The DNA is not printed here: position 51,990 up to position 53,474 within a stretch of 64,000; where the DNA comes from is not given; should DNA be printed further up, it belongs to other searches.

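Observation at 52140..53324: DegT-family enzyme with His in place of the PLP-binding Lys: signature of NDP-4-keto-6-deoxyhexose 3-dehydrases (3,6-dideoxyhexose pathway)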

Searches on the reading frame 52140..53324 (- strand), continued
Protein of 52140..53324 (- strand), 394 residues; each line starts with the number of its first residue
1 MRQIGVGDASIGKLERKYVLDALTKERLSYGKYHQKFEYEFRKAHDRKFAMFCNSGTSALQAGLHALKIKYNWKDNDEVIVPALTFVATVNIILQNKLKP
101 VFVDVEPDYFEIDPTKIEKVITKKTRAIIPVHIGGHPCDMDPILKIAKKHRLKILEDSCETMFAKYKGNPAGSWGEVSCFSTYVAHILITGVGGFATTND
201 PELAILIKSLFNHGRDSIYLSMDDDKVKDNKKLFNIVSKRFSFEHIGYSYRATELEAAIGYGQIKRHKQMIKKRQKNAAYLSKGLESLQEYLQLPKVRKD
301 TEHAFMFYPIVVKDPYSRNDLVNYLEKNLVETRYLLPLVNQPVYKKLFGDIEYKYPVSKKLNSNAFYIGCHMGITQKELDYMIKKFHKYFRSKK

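Call 53: search_protein_families(library=pfam, proteins=[L016:8591-11179:+, L019:2951-5563:+, L069:8588-11173:+, L071:8375-11218:+, L075:9794-11863:+, L072:4912-6837:+, L082:9998-11857:+, L047:9542-11173:+], max_evalue=0.00001)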
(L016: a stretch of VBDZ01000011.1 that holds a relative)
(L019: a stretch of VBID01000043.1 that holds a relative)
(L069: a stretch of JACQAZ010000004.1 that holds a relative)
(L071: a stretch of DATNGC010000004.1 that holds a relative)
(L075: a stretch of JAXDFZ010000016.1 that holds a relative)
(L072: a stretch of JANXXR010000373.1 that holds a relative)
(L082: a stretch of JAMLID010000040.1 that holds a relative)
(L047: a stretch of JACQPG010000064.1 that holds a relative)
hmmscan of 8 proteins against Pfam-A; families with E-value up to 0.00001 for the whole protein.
L016:8591-11179:+ (862 aa): 2 families
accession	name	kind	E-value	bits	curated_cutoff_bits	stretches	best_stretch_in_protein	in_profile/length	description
PF01041.23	DegT_DnrJ_EryC1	-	4.7e-93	312.7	19.8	1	481-854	5-359/360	DegT/DnrJ/EryC1/StrS aminotransferase family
PF00535.33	Glycos_transf_2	-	3.6e-26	92.5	23.3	1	72-230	1-166/168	Glycosyl transferase family 2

L019:2951-5563:+ (870 aa): 3 families
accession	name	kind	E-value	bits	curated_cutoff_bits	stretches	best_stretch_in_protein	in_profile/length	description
PF01041.23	DegT_DnrJ_EryC1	-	4.2e-87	293.1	19.8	1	487-860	5-359/360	DegT/DnrJ/EryC1/StrS aminotransferase family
PF00535.33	Glycos_transf_2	-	1.6e-22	80.7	23.3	1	74-231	2-166/168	Glycosyl transferase family 2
PF08241.18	Methyltransf_11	-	4.2e-07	31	21.2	1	342-420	8-95/95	Methyltransferase domain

L069:8588-11173:+ (861 aa): 1 family
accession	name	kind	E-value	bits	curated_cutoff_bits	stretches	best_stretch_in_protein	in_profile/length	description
PF01041.23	DegT_DnrJ_EryC1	-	5.4e-97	325.7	19.8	1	481-855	3-359/360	DegT/DnrJ/EryC1/StrS aminotransferase family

L071:8375-11218:+ (947 aa): 1 family
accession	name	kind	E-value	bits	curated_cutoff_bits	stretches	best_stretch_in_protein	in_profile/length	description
PF01041.23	DegT_DnrJ_EryC1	-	2.3e-91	307.1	19.8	1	557-926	8-359/360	DegT/DnrJ/EryC1/StrS aminotransferase family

L075:9794-11863:+ (689 aa): 2 families
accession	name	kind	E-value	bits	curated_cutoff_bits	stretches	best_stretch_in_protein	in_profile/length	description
PF01041.23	DegT_DnrJ_EryC1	-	6.1e-94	315.6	19.8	1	80-450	6-358/360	DegT/DnrJ/EryC1/StrS aminotransferase family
PF00535.33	Glycos_transf_2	-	2.6e-11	44.2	23.3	1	468-621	2-162/168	Glycosyl transferase family 2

L072:4912-6837:+ (641 aa): 1 family
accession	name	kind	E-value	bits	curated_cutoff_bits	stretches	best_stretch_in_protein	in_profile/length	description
PF01041.23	DegT_DnrJ_EryC1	-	2.7e-95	320.1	19.8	1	11-382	5-358/360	DegT/DnrJ/EryC1/StrS aminotransferase family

L082:9998-11857:+ (619 aa): 2 families
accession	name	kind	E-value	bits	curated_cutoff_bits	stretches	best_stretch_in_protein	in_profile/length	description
PF01041.23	DegT_DnrJ_EryC1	-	2.9e-97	326.5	19.8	1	11-383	5-359/360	DegT/DnrJ/EryC1/StrS aminotransferase family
PF00535.33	Glycos_transf_2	-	8.2e-06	26.3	23.3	0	449-554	59-166/168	Glycosyl transferase family 2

L047:9542-11173:+ (543 aa): 1 family
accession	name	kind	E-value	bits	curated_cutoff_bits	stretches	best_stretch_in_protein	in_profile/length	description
PF01041.23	DegT_DnrJ_EryC1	-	8.2e-92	308.6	19.8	1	164-536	5-359/360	DegT/DnrJ/EryC1/StrS aminotransferase family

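Call 55: find_encoding_contigs(protein=P0003, flank=10000, max_places=1)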
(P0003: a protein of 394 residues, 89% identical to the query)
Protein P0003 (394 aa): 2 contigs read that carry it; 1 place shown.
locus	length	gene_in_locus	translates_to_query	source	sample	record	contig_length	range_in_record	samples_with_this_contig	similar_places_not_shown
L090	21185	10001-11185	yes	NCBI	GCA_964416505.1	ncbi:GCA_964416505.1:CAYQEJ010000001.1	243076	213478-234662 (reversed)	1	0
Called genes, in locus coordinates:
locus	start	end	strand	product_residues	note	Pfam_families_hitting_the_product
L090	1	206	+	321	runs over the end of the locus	PF01073:3Beta_HSD, PF01370:Epimerase, PF02719:Polysacc_synt_2, PF04321:RmlD_sub_bind, PF16363:GDP_Man_Dehyd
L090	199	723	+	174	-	-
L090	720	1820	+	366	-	PF26314:MptA_B_family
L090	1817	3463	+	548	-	PF09586:YfhO (faint), PF10131:PTPS_related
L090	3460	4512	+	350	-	PF13439:Glyco_transf_4, PF00534:Glycos_transf_1, PF13692:Glyco_trans_1_4, PF20706:GT4-conflict (weak)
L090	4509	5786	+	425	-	PF01943:Polysacc_synt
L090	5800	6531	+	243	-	PF00535:Glycos_transf_2, PF10111:Glyco_tranf_2_2 (weak), PF13641:Glyco_tranf_2_3 (weak)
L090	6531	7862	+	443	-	PF13231:PMT_2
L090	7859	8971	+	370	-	PF13439:Glyco_transf_4, PF20706:GT4-conflict, PF00534:Glycos_transf_1, PF13692:Glyco_trans_1_4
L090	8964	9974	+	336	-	PF00535:Glycos_transf_2, PF13641:Glyco_tranf_2_3 (weak)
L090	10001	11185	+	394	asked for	PF00155:Aminotran_1_2 (weak), PF01041:DegT_DnrJ_EryC1, PF00266:Aminotran_5 (faint)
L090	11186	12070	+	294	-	PF01370:Epimerase, PF02719:Polysacc_synt_2, PF04321:RmlD_sub_bind, PF16363:GDP_Man_Dehyd, PF01073:3Beta_HSD, PF13460:NAD_binding_10 (weak), PF07993:NAD_binding_4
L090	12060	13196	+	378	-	PF00534:Glycos_transf_1, PF13692:Glyco_trans_1_4, PF26337:Gtf3_C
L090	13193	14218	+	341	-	PF00535:Glycos_transf_2, PF10111:Glyco_tranf_2_2, PF13641:Glyco_tranf_2_3, PF13632:Glyco_trans_2_3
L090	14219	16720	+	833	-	PF13231:PMT_2 (weak), PF00754:F5_F8_type_C, PF22633:F5_F8_type_C_2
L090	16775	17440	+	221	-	PF13489:Methyltransf_23, PF01209:Ubie_methyltran (weak), PF02353:CMAS, PF13847:Methyltransf_31, PF08241:Methyltransf_11, PF08242:Methyltransf_12, PF13649:Methyltransf_25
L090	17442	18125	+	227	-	PF00535:Glycos_transf_2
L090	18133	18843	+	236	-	PF00535:Glycos_transf_2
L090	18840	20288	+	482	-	-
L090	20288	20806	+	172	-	PF00132:Hexapep, PF14602:Hexapep_2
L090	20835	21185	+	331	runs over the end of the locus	PF00535:Glycos_transf_2, PF13632:Glyco_trans_2_3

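Call 56: find_encoding_contigs(protein=P0011, flank=10000, max_places=1)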
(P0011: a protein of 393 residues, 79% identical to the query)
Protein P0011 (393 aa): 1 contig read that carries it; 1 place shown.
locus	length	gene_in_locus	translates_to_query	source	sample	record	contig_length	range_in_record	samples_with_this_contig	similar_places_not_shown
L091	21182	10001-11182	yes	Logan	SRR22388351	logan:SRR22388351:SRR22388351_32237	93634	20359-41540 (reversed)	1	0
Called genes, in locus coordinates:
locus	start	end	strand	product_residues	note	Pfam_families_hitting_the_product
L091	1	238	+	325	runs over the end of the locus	PF01073:3Beta_HSD, PF01370:Epimerase, PF02719:Polysacc_synt_2, PF04321:RmlD_sub_bind, PF05368:NmrA (faint), PF07993:NAD_binding_4 (faint), PF16363:GDP_Man_Dehyd, PF13460:NAD_binding_10 (weak)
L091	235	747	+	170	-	PF18915:DUF5667 (weak)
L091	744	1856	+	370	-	PF26314:MptA_B_family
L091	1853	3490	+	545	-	PF10131:PTPS_related, PF09586:YfhO (weak)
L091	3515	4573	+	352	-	PF13439:Glyco_transf_4, PF00534:Glycos_transf_1, PF13692:Glyco_trans_1_4, PF20706:GT4-conflict (weak)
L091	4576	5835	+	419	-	PF01943:Polysacc_synt, PF13440:Polysacc_synt_3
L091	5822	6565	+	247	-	PF00535:Glycos_transf_2, PF13641:Glyco_tranf_2_3 (faint)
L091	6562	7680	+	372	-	PF13439:Glyco_transf_4, PF13579:Glyco_trans_4_4 (weak), PF20706:GT4-conflict, PF00534:Glycos_transf_1, PF13692:Glyco_trans_1_4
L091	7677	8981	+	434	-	PF13231:PMT_2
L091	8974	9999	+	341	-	PF00535:Glycos_transf_2, PF10111:Glyco_tranf_2_2 (weak), PF13641:Glyco_tranf_2_3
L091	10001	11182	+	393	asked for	PF01041:DegT_DnrJ_EryC1, PF00155:Aminotran_1_2 (faint), PF00266:Aminotran_5 (faint), PF01053:Cys_Met_Meta_PP (weak)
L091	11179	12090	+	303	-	PF03966:Trm112p (weak), PF01209:Ubie_methyltran, PF13489:Methyltransf_23, PF13847:Methyltransf_31, PF08241:Methyltransf_11, PF08242:Methyltransf_12, PF13649:Methyltransf_25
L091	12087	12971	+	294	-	PF01073:3Beta_HSD, PF01370:Epimerase, PF02719:Polysacc_synt_2, PF04321:RmlD_sub_bind, PF13460:NAD_binding_10, PF16363:GDP_Man_Dehyd, PF07993:NAD_binding_4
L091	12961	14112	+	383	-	PF00534:Glycos_transf_1, PF13692:Glyco_trans_1_4, PF26337:Gtf3_C (weak)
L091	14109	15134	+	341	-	PF00535:Glycos_transf_2, PF10111:Glyco_tranf_2_2, PF13641:Glyco_tranf_2_3, PF13632:Glyco_trans_2_3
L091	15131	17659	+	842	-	PF00754:F5_F8_type_C, PF22633:F5_F8_type_C_2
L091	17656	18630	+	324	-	PF00106:adh_short (weak), PF01073:3Beta_HSD, PF01370:Epimerase, PF02719:Polysacc_synt_2 (weak), PF16363:GDP_Man_Dehyd, PF07993:NAD_binding_4, PF13460:NAD_binding_10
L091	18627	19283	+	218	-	PF03141:Methyltransf_29 (weak), PF13489:Methyltransf_23, PF01209:Ubie_methyltran (weak), PF02353:CMAS, PF13847:Methyltransf_31, PF08241:Methyltransf_11, PF08242:Methyltransf_12, PF13649:Methyltransf_25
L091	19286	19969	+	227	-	PF00535:Glycos_transf_2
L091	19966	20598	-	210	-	PF00891:Methyltransf_2, PF13489:Methyltransf_23, PF05175:MTS (weak), PF02390:Methyltransf_4 (weak), PF13847:Methyltransf_31, PF08241:Methyltransf_11, PF08242:Methyltransf_12, PF13649:Methyltransf_25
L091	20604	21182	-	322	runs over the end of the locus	PF00535:Glycos_transf_2, PF10111:Glyco_tranf_2_2 (weak)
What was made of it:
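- None lies within 10 kb of the gene in the two close relatives examined, L090 and L091 (calls 55, 56).
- Tried and rejected: P0003 and P0011 share the window's synteny and show no Gmd within 10 kb (calls 55, 56).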

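Call 60: search_protein_representatives(alignment_id=A1)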
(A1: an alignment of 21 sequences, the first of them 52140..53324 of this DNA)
Query: 21 sequences, 400 profile positions. Proteins with E-value up to 0.001 (for the whole library): 69266; up to 1e-10: 42588; up to 1e-30: 12206. The best 150 are listed.
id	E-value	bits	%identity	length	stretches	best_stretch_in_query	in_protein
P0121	1.5e-192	656.2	-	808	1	5-396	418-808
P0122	5.7e-182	621.4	-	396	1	5-397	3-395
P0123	1.0e-181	620.5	-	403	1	4-396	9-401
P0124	2.1e-180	616.3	-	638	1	4-398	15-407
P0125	5.2e-177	605.1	-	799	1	4-398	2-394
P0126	3.9e-176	602.2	-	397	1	2-398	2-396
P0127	3.5e-174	595.8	-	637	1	4-396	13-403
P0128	3.3e-172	589.2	-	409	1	6-398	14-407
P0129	9.8e-168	574.5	-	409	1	5-398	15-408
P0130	4.7e-165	565.7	-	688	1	5-398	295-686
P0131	2.0e-164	563.6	-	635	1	3-398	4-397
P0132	1.4e-163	560.9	-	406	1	3-397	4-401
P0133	2.6e-163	559.9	-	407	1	5-398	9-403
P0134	8.4e-163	558.3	-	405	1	5-398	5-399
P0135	2.6e-160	550.1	-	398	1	7-396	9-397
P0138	1.1e-153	528.3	-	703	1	3-396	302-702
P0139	2.1e-151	520.7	-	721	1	5-398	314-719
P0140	4.0e-146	503.4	-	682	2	158-395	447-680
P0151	4.8e-131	453.7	-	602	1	4-390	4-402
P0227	4.7e-85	302.3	-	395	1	9-397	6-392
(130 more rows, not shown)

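Call 62: search_protein_families(library=pfam, proteins=[P0121, P0124, P0125, P0127, P0130, P0131, P0138, P0139, P0140, P0151], max_evalue=0.00001)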
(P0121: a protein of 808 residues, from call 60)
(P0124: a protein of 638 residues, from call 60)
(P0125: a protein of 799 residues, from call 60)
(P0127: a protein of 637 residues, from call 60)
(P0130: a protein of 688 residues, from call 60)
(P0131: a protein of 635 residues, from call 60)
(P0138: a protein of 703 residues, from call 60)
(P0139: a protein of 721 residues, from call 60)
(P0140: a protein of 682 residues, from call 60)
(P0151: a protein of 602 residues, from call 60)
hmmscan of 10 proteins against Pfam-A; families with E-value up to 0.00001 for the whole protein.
P0121 (808 aa): 3 families
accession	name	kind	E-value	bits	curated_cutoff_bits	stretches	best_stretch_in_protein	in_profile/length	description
PF01041.23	DegT_DnrJ_EryC1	-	6.6e-89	299.1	19.8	1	432-803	7-359/360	DegT/DnrJ/EryC1/StrS aminotransferase family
PF00535.33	Glycos_transf_2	-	1.5e-23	84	23.3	1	28-185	2-166/168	Glycosyl transferase family 2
PF08241.18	Methyltransf_11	-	8.6e-08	33.2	21.2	1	290-371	2-94/95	Methyltransferase domain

P0124 (638 aa): 1 family
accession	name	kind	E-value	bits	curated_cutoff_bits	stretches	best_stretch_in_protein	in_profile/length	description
PF01041.23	DegT_DnrJ_EryC1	-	1.4e-96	324.3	19.8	1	27-399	4-358/360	DegT/DnrJ/EryC1/StrS aminotransferase family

P0125 (799 aa): 5 families
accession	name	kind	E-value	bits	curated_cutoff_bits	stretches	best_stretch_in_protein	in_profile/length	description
PF01041.23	DegT_DnrJ_EryC1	-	4.2e-96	322.8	19.8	1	18-387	8-359/360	DegT/DnrJ/EryC1/StrS aminotransferase family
PF00534.26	Glycos_transf_1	-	2.1e-40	138.5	26.4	1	611-772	11-170/172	Glycosyl transferases group 1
PF13692.12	Glyco_trans_1_4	-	1.7e-32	113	27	1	617-758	3-140/142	Glycosyl transferases group 1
PF01053.26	Cys_Met_Meta_PP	-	1.4e-06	27.5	27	1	34-289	52-268/381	Cys/Met metabolism PLP-dependent enzyme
PF13439.12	Glyco_transf_4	-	3.4e-06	27.6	28.5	0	406-585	1-167/170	Glycosyltransferase Family 4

P0127 (637 aa): 2 families
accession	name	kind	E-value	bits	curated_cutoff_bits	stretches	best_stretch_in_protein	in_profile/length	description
PF01041.23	DegT_DnrJ_EryC1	-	4.1e-90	303.1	19.8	1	29-397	8-358/360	DegT/DnrJ/EryC1/StrS aminotransferase family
PF01053.26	Cys_Met_Meta_PP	-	2.4e-06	26.8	27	1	44-172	51-175/381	Cys/Met metabolism PLP-dependent enzyme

P0130 (688 aa): 3 families
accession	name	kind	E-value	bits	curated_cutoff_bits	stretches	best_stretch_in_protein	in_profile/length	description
PF01041.23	DegT_DnrJ_EryC1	-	3.2e-89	300.1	19.8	1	307-679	5-359/360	DegT/DnrJ/EryC1/StrS aminotransferase family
PF01370.27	Epimerase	-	1.1e-22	81.1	20.9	1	3-208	1-222/240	NAD dependent epimerase/dehydratase family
PF04321.23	RmlD_sub_bind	-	2.5e-06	27.2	27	1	1-61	1-59/287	RmlD substrate binding domain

P0131 (635 aa): 1 family
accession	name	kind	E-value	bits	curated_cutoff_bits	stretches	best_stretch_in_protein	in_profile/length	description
PF01041.23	DegT_DnrJ_EryC1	-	4.9e-86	289.6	19.8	1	20-390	7-359/360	DegT/DnrJ/EryC1/StrS aminotransferase family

P0138 (703 aa): 3 families
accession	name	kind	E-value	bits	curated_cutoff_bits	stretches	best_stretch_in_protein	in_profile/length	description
PF01041.23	DegT_DnrJ_EryC1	-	2.7e-84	283.9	19.8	1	320-695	9-357/360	DegT/DnrJ/EryC1/StrS aminotransferase family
PF01370.27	Epimerase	-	8.2e-26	91.3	20.9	1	6-222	1-233/240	NAD dependent epimerase/dehydratase family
PF04321.23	RmlD_sub_bind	-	9.7e-08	31.9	27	1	4-103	1-100/287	RmlD substrate binding domain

P0139 (721 aa): 3 families
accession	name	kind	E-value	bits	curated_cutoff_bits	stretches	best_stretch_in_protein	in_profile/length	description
PF01041.23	DegT_DnrJ_EryC1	-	2e-77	261.3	19.8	1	326-712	5-359/360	DegT/DnrJ/EryC1/StrS aminotransferase family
PF01370.27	Epimerase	-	2.7e-22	79.8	20.9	1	4-220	1-221/240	NAD dependent epimerase/dehydratase family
PF16363.11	GDP_Man_Dehyd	-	5.4e-06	26.5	27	1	5-218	1-231/332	GDP-mannose 4,6 dehydratase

P0140 (682 aa): 4 families
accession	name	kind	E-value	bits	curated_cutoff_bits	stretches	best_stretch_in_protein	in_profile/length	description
PF01041.23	DegT_DnrJ_EryC1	-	1.1e-74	252.3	19.8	2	4-145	10-147/360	DegT/DnrJ/EryC1/StrS aminotransferase family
PF07591.16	PT-HINT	-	6.6e-09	36.6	27.7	1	151-234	1-88/137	Pretoxin HINT domain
PF14890.11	Intein_splicing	-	2.8e-06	27.7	35.8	1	160-451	11-155/155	Intein splicing domain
PF01053.26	Cys_Met_Meta_PP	-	4.7e-06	25.8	27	1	17-149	51-179/381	Cys/Met metabolism PLP-dependent enzyme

P0151 (602 aa): 1 family
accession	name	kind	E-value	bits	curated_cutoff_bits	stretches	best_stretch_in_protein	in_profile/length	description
PF01041.23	DegT_DnrJ_EryC1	-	2.9e-69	234.5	19.8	1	19-403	7-359/360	DegT/DnrJ/EryC1/StrS aminotransferase family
